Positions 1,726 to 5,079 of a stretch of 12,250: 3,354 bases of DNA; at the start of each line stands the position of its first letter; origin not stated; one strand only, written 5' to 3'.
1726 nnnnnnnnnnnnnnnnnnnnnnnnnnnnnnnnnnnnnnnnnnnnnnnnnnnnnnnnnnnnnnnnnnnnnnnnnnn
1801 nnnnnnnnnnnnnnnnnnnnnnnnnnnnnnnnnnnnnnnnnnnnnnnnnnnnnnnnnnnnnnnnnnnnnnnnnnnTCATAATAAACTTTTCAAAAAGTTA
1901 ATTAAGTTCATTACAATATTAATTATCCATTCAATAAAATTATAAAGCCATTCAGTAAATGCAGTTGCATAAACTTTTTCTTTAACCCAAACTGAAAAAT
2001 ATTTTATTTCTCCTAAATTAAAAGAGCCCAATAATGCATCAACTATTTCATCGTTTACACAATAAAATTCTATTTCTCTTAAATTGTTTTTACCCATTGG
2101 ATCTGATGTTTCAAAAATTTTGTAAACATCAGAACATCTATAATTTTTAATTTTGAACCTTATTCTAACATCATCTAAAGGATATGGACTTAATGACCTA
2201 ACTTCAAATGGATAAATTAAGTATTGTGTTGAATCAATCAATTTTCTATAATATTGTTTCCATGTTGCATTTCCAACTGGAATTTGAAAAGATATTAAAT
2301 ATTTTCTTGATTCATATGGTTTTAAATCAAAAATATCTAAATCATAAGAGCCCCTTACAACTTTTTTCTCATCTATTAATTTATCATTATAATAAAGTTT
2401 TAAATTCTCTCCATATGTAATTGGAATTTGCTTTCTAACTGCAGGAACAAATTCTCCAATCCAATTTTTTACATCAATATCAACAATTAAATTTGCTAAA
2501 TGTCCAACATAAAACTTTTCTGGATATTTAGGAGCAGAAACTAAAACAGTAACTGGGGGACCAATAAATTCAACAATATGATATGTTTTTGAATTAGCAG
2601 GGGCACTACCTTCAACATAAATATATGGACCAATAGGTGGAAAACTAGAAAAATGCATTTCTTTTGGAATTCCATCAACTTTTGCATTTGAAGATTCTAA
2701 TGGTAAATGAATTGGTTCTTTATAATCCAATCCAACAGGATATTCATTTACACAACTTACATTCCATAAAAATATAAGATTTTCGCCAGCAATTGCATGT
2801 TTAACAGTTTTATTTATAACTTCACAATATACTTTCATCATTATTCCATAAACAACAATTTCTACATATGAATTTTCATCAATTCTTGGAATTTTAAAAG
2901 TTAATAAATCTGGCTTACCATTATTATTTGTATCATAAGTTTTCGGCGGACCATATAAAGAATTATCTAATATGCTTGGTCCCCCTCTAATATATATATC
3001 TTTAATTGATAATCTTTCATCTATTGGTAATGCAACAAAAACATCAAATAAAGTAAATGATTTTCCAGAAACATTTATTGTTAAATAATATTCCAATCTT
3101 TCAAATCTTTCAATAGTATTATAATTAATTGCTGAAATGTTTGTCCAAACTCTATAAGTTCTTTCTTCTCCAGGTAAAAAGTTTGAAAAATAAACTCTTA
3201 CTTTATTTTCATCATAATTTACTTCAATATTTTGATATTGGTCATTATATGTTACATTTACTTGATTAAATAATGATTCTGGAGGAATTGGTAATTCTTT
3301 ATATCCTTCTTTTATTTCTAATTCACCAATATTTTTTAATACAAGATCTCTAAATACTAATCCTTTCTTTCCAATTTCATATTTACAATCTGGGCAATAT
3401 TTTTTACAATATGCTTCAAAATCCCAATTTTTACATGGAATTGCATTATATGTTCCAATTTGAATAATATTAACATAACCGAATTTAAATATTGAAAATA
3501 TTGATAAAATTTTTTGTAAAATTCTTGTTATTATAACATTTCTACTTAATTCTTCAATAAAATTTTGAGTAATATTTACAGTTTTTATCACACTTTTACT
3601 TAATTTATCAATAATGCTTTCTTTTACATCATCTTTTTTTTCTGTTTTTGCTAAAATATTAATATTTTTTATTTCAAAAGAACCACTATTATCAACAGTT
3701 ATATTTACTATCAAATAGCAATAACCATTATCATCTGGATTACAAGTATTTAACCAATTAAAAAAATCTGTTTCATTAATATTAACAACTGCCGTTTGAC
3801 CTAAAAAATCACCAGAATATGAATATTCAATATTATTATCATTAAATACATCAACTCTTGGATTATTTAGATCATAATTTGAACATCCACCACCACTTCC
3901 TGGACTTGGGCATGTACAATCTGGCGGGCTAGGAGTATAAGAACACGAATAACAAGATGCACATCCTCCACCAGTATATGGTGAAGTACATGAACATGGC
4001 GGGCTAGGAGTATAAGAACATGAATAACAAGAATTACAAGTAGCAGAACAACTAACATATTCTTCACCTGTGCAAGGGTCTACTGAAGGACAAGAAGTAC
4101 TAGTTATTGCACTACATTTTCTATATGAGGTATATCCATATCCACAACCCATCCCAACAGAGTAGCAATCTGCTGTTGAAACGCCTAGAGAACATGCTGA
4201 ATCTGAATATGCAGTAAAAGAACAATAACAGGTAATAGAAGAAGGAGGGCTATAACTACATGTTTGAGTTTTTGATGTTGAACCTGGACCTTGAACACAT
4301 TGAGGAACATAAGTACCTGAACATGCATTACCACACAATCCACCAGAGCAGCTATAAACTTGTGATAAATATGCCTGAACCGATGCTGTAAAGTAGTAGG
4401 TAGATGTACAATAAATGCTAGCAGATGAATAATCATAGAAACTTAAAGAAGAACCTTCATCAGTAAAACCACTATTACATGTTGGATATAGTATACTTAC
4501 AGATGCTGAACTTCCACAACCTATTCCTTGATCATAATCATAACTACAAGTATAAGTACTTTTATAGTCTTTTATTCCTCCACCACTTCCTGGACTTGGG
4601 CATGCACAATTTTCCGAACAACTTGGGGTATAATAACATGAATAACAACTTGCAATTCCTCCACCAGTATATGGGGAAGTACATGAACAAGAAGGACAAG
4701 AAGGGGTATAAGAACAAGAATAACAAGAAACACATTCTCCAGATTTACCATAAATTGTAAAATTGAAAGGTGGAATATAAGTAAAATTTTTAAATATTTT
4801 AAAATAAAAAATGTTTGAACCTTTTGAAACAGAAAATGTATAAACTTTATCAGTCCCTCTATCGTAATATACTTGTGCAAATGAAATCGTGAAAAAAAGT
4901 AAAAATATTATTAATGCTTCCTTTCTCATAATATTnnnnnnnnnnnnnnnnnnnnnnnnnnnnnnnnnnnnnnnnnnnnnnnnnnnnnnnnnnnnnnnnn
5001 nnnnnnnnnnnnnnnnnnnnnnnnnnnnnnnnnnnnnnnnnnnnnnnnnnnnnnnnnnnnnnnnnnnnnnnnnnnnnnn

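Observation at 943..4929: Operon coupling a giant Cys-repeat secreted protein to a CPBP/PrsW-type intramembrane protease and a mini membrane protein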

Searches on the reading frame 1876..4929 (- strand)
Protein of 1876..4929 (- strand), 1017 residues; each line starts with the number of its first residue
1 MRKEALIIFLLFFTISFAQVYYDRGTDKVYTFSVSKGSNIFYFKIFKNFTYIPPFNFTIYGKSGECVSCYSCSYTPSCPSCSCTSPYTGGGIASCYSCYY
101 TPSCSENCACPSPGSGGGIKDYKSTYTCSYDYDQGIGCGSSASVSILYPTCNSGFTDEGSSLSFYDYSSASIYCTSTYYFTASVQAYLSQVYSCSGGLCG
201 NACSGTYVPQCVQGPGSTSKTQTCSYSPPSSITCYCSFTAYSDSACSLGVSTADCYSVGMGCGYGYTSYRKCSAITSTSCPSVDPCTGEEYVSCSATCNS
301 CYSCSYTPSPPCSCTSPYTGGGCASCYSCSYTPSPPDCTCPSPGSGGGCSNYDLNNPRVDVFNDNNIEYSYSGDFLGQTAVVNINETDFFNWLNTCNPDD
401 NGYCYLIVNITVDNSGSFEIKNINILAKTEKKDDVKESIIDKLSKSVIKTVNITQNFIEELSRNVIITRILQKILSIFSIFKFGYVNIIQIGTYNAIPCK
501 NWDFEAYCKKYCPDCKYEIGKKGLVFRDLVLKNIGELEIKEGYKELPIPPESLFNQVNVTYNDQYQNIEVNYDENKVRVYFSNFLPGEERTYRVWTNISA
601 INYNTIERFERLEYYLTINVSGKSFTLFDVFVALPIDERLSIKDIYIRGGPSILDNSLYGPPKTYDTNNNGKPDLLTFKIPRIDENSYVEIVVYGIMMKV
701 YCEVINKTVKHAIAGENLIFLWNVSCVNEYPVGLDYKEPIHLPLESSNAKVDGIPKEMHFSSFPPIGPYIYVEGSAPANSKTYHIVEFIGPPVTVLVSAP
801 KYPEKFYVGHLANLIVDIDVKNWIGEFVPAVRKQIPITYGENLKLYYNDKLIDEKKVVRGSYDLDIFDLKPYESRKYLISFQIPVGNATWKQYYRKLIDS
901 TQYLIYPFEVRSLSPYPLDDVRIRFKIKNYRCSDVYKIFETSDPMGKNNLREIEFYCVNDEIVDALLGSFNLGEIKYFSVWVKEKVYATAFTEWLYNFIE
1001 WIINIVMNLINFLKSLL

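Call 3: search_protein_families(library=pfam, proteins=[window:1876-4929:-], max_evalue=1)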
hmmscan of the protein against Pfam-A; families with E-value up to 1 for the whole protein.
window:1876-4929:- (1017 aa): 3 families
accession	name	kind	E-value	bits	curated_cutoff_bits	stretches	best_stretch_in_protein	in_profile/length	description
PF24454.1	DUF7570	-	0.015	15.8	27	1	428-485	14-69/94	Family of unknown function (DUF7570)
PF08822.17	DUF1804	-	0.15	12.4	29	1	433-477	94-138/164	Protein of unknown function (DUF1804)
PF15084.11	DUF4550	-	0.76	10.7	27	1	680-724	10-54/95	Domain of unknown function (DUF4550)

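Call 4: search_protein_families(library=ncbifam, proteins=[window:1876-4929:-], max_evalue=1)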
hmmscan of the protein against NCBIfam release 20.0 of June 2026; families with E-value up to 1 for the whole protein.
window:1876-4929:- (1017 aa): 0 families

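Call 13: search_protein_families(library=phrogs, proteins=[window:1876-4929:-], max_evalue=0.1)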
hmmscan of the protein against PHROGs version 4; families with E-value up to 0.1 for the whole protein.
window:1876-4929:- (1017 aa): 1 family
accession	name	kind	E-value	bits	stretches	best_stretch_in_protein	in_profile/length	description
phrog_4822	-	unknown function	0.003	18.7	1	422-488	17-81/107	-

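Call 16: find_homologous_proteins(query=window:1876-4929:-, max_evalue=0.001)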
Query window:1876-4929:- (1017 aa): 11 proteins with E <= 0.001 among 4032 candidates.
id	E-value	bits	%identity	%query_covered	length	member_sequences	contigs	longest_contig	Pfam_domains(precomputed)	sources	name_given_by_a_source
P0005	0.0e+0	2380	100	100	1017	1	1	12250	-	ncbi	ncbi:MAG: hypothetical protein ACP5G1_01570 [Nanopusillaceae archaeon]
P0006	4.8e-122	427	34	53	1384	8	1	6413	-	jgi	-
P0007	1.4e-114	403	33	52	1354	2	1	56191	-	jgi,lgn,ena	-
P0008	2.1e-107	379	32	53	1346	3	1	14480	-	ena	-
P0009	4.1e-91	325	34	53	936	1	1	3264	-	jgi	jgi:hypothetical protein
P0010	2.1e-80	289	30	52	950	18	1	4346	-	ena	-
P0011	5.7e-42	162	39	36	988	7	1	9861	-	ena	-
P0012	1.4e-39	154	33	35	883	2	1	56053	-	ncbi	ncbi:MAG: hypothetical protein QXG39_00180 [Candidatus Aenigmatarchaeota archaeon]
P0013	9.2e-17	79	30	36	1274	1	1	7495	-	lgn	-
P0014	1.7e-6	45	25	18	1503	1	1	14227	-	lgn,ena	-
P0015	6.2e-6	43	20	31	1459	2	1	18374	-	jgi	jgi:hypothetical protein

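Call 17: find_encoding_contigs(protein=P0007, flank=8000, max_places=2)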
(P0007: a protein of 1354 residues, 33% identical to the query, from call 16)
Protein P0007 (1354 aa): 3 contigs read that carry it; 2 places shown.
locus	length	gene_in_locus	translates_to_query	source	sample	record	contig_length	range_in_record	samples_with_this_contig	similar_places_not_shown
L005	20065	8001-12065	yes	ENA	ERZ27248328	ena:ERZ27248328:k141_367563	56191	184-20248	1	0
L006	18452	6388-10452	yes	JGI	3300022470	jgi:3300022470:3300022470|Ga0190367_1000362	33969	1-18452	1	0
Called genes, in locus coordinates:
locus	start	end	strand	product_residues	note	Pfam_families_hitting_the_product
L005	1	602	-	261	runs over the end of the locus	?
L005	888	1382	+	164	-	-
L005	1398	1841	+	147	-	PF01978:TrmB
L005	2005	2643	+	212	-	-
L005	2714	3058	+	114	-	-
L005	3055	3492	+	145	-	-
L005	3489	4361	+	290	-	-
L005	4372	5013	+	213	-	-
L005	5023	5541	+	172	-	-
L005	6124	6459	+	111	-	-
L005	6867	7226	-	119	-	-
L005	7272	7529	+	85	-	-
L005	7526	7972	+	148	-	-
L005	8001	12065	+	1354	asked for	-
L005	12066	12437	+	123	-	-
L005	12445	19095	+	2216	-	PF10102:DUF2341, PF00354:Pentaxin (weak), PF13385:Laminin_G_3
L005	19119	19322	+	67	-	-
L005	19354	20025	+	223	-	PF00413:Peptidase_M10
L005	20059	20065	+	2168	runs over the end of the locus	PF10102:DUF2341, PF27237:AF_1625_C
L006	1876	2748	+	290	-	-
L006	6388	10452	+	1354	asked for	-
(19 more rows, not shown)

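Call 18: find_encoding_contigs(protein=P0012, flank=8000, max_places=2)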
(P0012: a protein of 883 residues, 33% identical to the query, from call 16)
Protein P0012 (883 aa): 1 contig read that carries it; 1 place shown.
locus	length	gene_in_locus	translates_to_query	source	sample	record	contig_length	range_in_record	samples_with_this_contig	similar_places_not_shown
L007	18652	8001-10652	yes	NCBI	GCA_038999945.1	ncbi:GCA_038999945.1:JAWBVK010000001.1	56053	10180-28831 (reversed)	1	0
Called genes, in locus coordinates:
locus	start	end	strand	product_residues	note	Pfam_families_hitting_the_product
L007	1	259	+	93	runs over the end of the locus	-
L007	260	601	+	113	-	-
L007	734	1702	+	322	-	-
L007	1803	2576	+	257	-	-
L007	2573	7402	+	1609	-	PF10102:DUF2341, PF17851:GH43_C2 (faint), PF26410:GH5_mannosidase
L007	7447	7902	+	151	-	-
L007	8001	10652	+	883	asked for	-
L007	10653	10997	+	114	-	-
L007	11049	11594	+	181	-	-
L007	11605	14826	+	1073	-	-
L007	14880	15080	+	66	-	-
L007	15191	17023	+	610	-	PF28161:Fsx1, PF10699:HAP2-GCS1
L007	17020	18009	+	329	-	-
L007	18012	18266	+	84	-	-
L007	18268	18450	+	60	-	-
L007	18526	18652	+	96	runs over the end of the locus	-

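Call 19: find_encoding_contigs(protein=P0008, flank=8000, max_places=2)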
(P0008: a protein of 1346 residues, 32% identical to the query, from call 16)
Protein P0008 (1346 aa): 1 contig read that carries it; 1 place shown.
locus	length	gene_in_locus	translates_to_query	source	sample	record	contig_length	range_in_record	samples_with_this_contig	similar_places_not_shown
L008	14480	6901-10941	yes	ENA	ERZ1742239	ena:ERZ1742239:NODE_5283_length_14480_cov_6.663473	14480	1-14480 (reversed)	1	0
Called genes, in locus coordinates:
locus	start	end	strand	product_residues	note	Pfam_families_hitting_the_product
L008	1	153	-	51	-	?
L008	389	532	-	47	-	-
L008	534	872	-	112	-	-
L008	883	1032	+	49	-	-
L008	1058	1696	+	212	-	-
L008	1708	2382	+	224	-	-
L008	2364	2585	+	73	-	-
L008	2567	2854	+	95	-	-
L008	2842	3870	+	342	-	PF13439:Glyco_transf_4, PF20706:GT4-conflict, PF00534:Glycos_transf_1, PF13692:Glyco_trans_1_4, PF13524:Glyco_trans_1_2 (weak)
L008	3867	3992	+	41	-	-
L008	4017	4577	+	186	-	PF13489:Methyltransf_23, PF01209:Ubie_methyltran (weak), PF08241:Methyltransf_11, PF08242:Methyltransf_12, PF13649:Methyltransf_25 (weak), PF13847:Methyltransf_31 (weak)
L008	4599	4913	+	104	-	-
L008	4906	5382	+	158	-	-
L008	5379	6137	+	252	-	-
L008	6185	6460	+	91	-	-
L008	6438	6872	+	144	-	-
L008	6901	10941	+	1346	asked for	-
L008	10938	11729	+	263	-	-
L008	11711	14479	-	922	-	?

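Call 62: search_protein_families(library=pfam, proteins=[L008:6438-6872:+, L008:6185-6460:+, L005:7526-7972:+, L005:7272-7529:+, L007:7447-7902:+], max_evalue=0.1)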
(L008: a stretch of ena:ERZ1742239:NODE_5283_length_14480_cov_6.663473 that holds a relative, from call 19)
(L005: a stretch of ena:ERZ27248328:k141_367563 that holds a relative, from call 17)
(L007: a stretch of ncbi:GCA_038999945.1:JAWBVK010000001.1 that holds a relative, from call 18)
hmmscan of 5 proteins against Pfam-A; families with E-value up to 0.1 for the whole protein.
L008:6438-6872:+ (144 aa): 2 families
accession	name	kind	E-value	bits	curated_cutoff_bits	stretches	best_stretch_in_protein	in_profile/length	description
PF00462.30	Glutaredoxin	-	0.0099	16.5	22.9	1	70-98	6-33/60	Glutaredoxin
PF00085.26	Thioredoxin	-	0.02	15.3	23.5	1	69-131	25-92/103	Thioredoxin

L008:6185-6460:+ (91 aa): 0 families

L005:7526-7972:+ (148 aa): 0 families

L005:7272-7529:+ (85 aa): 1 family
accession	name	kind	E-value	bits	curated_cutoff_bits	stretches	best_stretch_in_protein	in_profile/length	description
PF03552.20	Cellulose_synt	-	0.03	13.3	24.7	1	32-83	596-642/722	Cellulose synthase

L007:7447-7902:+ (151 aa): 2 families
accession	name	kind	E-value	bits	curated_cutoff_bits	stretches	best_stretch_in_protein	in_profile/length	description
PF00462.30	Glutaredoxin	-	0.00031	21.3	22.9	1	72-105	3-35/60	Glutaredoxin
PF13098.12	Thioredoxin_2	-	0.016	16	27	1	71-91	10-29/104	Thioredoxin-like domain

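Call 65: find_encoding_contigs(protein=P0015, flank=10000, max_places=1)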
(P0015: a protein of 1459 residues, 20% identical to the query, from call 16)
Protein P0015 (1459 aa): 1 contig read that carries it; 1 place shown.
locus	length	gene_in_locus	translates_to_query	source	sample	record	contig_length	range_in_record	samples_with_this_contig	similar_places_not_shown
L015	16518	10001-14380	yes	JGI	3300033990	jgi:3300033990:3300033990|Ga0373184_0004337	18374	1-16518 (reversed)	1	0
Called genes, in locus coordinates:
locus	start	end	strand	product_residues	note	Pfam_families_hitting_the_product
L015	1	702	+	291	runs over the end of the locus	-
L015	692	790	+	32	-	-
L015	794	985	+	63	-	-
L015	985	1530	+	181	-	-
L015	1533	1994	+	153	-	-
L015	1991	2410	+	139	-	-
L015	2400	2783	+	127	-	-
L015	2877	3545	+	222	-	-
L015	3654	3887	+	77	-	-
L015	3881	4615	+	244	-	-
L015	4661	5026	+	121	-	-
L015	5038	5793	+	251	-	-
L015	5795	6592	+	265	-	-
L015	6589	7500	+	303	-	-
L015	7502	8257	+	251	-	-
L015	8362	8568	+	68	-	-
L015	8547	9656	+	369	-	PF06053:DUF929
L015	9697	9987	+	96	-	-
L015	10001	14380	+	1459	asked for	-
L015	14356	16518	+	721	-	?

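Call 66: find_encoding_contigs(protein=P0014, flank=10000, max_places=1)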
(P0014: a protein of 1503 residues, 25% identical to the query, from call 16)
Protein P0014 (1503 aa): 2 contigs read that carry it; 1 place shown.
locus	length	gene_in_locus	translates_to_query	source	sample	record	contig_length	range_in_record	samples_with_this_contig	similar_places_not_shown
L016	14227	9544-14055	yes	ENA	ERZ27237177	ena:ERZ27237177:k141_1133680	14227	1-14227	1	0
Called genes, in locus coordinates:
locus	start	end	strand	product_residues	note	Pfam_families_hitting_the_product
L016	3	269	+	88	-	?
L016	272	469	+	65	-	-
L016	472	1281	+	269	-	-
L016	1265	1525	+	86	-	-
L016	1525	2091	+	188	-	-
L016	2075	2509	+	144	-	-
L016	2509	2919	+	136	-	-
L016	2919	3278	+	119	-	-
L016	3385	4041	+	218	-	-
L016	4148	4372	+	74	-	-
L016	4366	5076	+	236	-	-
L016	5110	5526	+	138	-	-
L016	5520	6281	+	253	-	-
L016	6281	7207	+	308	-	-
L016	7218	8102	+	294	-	-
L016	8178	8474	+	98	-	-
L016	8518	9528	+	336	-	-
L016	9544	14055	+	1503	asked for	-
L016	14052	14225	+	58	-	?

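Call 67: find_encoding_contigs(protein=P0011, flank=10000, max_places=1)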
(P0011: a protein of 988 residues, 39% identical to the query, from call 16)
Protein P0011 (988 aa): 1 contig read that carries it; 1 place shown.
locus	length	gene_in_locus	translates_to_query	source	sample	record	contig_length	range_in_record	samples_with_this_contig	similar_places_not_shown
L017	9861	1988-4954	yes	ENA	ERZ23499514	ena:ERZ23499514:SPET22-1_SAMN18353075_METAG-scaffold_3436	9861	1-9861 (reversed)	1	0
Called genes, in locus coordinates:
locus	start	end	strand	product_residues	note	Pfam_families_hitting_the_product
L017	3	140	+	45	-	?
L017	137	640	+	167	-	PF13398:Peptidase_M50B (weak)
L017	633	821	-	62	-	-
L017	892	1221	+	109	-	-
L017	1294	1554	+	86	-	-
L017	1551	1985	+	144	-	-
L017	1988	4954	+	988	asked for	-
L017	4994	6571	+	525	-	PF22544:HYDIN_VesB_CFA65-like_Ig (faint)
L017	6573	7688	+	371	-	-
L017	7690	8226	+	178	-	-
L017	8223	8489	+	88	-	-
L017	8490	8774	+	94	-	-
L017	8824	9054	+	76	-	-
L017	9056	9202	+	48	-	-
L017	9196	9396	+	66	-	-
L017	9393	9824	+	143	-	-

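Call 70: find_encoding_contigs(protein=P0013, flank=10000, max_places=1)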
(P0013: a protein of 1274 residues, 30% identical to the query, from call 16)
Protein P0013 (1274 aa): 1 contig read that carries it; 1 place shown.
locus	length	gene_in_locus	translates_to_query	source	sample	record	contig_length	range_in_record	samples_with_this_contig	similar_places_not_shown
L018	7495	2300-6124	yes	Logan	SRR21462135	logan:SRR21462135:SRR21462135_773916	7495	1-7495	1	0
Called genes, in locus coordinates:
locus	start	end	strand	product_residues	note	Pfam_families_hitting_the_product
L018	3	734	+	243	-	?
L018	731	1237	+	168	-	PF13398:Peptidase_M50B (weak)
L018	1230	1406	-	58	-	-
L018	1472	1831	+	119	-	-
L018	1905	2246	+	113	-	-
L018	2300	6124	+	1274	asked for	-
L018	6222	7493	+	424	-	?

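Call 79: search_dna_similar(query=window:1879-4929:-, collection=phages, mode=protein, max_evalue=0.001, max_rows=10)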
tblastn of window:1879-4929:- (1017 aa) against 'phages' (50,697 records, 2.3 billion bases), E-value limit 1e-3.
No match.

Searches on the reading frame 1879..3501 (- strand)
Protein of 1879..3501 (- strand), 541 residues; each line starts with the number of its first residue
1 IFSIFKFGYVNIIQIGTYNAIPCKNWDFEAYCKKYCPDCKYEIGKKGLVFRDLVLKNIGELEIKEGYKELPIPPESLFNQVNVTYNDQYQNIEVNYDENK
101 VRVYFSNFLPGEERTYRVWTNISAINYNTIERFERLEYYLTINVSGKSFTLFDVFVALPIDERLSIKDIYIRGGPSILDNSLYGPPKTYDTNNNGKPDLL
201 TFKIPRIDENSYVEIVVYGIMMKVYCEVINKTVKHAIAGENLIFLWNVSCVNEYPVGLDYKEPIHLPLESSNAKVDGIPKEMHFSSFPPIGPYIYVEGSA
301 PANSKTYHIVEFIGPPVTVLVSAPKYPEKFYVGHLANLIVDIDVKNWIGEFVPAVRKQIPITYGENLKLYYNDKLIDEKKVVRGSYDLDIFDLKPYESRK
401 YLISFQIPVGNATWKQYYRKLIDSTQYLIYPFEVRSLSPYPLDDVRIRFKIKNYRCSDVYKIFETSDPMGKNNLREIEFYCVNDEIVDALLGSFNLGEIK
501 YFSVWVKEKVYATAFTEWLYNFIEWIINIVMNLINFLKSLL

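Call 59: find_related_loci(query=window:1879-3501:-, collection=viral_contigs, flank=10000)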
Query window:1879-3501:- (541 aa) in viral_contigs; peptide patterns used: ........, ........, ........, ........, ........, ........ (x = any residue, [..] = any of these).
4 stretches matched a pattern, but none encodes a relative of the query by tblastn (E <= 1e-3).
